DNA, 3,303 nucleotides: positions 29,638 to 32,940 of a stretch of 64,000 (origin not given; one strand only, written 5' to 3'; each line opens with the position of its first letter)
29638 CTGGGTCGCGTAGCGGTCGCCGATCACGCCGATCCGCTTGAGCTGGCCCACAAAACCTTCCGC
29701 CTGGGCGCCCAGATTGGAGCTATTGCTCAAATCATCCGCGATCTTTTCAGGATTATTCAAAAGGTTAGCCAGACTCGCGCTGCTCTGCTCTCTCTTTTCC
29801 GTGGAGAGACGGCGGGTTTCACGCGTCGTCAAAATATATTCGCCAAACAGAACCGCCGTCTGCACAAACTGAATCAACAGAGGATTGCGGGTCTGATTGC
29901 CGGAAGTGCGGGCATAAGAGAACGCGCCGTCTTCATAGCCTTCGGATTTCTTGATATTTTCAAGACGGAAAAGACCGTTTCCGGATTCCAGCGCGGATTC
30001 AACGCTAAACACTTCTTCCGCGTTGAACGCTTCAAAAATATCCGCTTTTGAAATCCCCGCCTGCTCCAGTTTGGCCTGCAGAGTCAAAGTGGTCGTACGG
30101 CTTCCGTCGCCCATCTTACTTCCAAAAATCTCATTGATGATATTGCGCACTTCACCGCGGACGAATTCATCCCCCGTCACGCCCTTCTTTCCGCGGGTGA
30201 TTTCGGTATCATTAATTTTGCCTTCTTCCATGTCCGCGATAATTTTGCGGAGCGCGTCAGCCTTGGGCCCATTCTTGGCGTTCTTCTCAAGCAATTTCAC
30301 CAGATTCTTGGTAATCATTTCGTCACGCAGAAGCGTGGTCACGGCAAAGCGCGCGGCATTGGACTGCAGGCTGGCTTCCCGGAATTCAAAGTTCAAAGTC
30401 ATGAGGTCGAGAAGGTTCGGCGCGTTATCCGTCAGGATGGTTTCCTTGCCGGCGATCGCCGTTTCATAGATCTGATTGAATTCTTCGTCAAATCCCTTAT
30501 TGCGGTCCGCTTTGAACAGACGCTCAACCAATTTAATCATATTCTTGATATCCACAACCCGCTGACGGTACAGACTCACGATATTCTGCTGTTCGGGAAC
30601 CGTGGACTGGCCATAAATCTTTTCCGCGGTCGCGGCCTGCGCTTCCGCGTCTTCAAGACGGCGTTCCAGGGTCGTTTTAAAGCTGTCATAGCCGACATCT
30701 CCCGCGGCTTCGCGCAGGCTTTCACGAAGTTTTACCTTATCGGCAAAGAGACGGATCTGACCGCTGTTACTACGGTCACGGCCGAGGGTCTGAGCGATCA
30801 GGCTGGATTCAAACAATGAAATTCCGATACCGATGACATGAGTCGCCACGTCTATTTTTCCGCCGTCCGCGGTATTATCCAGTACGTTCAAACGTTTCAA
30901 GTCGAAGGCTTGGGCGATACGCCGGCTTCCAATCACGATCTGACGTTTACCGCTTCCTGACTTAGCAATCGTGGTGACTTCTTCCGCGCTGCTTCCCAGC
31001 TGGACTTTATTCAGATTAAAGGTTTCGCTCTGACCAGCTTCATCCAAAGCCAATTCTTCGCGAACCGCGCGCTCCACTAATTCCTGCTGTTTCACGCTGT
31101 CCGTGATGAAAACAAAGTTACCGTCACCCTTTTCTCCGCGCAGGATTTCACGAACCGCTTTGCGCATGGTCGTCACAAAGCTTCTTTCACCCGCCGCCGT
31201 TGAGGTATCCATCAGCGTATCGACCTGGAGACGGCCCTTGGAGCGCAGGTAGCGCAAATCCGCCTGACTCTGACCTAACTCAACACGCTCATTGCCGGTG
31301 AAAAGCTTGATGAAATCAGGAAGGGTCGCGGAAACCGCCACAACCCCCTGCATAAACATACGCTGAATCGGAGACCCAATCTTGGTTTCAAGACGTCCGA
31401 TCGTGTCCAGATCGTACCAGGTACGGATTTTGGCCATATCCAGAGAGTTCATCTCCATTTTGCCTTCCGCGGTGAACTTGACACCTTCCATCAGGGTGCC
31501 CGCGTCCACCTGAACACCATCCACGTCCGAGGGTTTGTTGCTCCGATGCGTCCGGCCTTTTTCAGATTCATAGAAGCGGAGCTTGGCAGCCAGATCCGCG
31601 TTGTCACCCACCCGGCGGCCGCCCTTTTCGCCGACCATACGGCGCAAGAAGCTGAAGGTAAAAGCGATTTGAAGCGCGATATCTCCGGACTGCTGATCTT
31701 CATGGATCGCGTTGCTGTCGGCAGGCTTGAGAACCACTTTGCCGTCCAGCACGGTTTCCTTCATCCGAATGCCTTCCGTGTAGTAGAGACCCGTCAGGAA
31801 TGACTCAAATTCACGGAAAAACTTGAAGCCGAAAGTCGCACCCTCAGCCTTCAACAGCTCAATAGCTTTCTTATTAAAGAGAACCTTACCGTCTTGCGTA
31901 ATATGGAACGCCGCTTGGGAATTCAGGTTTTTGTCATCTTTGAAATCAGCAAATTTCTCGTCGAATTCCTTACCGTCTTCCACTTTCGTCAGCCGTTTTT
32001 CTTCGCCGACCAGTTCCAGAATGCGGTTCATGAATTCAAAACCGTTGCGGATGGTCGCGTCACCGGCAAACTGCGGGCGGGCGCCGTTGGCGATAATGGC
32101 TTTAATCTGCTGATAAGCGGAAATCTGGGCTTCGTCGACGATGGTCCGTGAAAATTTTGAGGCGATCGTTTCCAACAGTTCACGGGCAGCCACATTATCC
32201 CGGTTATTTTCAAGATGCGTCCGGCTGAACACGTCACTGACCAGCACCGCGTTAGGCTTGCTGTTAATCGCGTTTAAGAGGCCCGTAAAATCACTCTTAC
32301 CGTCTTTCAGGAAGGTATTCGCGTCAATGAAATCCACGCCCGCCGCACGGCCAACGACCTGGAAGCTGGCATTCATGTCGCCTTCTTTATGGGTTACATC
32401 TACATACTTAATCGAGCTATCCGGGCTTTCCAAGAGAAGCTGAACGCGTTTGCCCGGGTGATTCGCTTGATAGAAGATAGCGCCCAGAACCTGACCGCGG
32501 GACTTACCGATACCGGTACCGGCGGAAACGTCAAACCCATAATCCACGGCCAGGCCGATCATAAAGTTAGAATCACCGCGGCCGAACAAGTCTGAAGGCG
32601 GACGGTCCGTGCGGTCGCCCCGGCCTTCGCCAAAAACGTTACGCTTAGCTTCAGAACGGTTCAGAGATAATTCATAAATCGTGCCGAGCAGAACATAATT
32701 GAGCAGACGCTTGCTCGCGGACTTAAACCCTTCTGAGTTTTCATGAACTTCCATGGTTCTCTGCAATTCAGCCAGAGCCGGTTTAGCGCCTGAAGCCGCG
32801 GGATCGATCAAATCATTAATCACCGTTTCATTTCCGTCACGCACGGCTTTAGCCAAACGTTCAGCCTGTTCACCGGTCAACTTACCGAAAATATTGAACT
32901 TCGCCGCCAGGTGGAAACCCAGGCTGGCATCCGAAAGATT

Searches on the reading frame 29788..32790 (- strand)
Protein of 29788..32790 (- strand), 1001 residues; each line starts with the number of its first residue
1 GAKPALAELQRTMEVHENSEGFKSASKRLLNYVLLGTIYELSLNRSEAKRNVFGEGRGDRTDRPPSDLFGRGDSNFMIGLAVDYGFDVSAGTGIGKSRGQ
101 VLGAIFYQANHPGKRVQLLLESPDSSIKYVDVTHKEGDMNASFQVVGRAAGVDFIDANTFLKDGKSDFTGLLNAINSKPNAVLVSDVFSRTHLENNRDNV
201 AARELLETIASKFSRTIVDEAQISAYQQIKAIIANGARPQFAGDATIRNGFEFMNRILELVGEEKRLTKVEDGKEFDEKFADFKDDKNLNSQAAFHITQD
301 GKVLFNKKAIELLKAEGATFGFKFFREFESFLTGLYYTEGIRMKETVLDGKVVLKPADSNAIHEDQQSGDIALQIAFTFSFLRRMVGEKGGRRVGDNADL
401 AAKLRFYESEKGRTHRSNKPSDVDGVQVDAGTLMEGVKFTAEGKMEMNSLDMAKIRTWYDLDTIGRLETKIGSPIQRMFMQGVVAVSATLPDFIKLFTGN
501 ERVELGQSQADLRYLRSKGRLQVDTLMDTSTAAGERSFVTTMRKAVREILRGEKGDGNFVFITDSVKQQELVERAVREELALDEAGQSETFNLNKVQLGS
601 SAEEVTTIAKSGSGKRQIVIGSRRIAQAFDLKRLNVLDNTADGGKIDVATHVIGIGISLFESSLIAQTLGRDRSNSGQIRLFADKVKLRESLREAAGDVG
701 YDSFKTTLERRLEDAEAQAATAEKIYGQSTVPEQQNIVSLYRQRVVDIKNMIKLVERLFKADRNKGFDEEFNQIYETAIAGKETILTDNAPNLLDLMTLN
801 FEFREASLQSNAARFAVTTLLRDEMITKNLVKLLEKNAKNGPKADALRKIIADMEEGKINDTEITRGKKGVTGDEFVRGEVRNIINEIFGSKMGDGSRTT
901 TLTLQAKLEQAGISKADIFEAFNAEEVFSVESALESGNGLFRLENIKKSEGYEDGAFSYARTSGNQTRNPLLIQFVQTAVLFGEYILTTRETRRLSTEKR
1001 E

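Call 28: search_protein_families(library=pfam, proteins=[window:29788-32790:-], max_evalue=10)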
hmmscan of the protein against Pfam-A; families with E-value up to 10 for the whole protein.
window:29788-32790:- (1001 aa): 0 families

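Call 61: search_solved_structures(query=window:29788-32790:-, max_evalue=10, show_alignments=2)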
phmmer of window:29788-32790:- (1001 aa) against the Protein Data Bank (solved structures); distinct sequences matched with E-value up to 10: 0.

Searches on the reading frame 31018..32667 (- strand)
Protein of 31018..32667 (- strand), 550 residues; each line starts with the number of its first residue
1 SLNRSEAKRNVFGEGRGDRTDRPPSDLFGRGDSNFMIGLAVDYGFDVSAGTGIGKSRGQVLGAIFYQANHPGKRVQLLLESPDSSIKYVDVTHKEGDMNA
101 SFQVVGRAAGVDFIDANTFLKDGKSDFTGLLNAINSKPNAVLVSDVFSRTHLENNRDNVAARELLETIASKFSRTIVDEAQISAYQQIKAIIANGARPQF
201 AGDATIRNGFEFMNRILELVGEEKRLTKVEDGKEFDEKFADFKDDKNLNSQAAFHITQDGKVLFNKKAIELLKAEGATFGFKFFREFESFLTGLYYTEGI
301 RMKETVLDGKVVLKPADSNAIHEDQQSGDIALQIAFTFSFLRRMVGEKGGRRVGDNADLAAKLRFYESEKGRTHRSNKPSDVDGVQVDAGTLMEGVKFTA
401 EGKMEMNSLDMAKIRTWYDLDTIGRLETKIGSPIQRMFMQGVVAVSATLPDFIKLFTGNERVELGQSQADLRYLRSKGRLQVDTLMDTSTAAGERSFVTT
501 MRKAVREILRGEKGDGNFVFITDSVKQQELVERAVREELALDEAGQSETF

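Call 74: predict_structure(protein=window:31018-32667:-)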
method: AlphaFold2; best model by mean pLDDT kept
length: 550 residues; sequences in the alignment: 1
mean_pLDDT: 39.3   pTM: 0.26
mean pLDDT of the five models: 39.3, 34.7, 34.2, 32.7, 32.5
residues with pLDDT >= 90: 0; 70-90: 30; 50-70: 71; < 50: 449
segments of 3 or more residues with pLDDT < 50: 1-89, 95-101, 108-110, 144-157, 160-162, 165-485, 515-517, 548-550
pLDDT, mean of each block of 10 residues (from residue 1): 30 33 30 28 28 30 38 44 42 47 50 60 61 57 46 47 47 28 32 30 35 40 35 34 35 36 40 37 38 33 30 32 29 32 31 30 28 28 28 32 32 29 28 31 30 33 30 31 52 73 70 53 66 77 53
secondary structure, 60 per line:
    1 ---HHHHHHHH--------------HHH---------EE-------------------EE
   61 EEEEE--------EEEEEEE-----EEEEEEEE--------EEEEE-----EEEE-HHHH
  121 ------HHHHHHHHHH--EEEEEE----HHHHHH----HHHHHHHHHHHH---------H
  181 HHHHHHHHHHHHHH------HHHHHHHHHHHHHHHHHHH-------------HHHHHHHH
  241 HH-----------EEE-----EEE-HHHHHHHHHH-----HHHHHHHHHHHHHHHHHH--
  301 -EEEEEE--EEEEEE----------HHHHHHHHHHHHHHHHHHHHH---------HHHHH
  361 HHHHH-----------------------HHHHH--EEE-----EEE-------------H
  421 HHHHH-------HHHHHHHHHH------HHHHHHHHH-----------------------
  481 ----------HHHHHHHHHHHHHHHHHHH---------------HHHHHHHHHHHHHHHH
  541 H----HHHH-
elements in order: H4-11 E59-65 E74-80 E86-93 E102-106 E112-115 H117-120 H127-136 E139-144 H149-154 H159-170 H180-194 H201-219 H233-242 E254-256 E262-264 H266-275 H281-298 E302-307 E310-315 H326-346 H356-365 H389-393 E396-398 E404-406 H420-425 H433-442 H449-457 H491-509 H525-541 H546-549
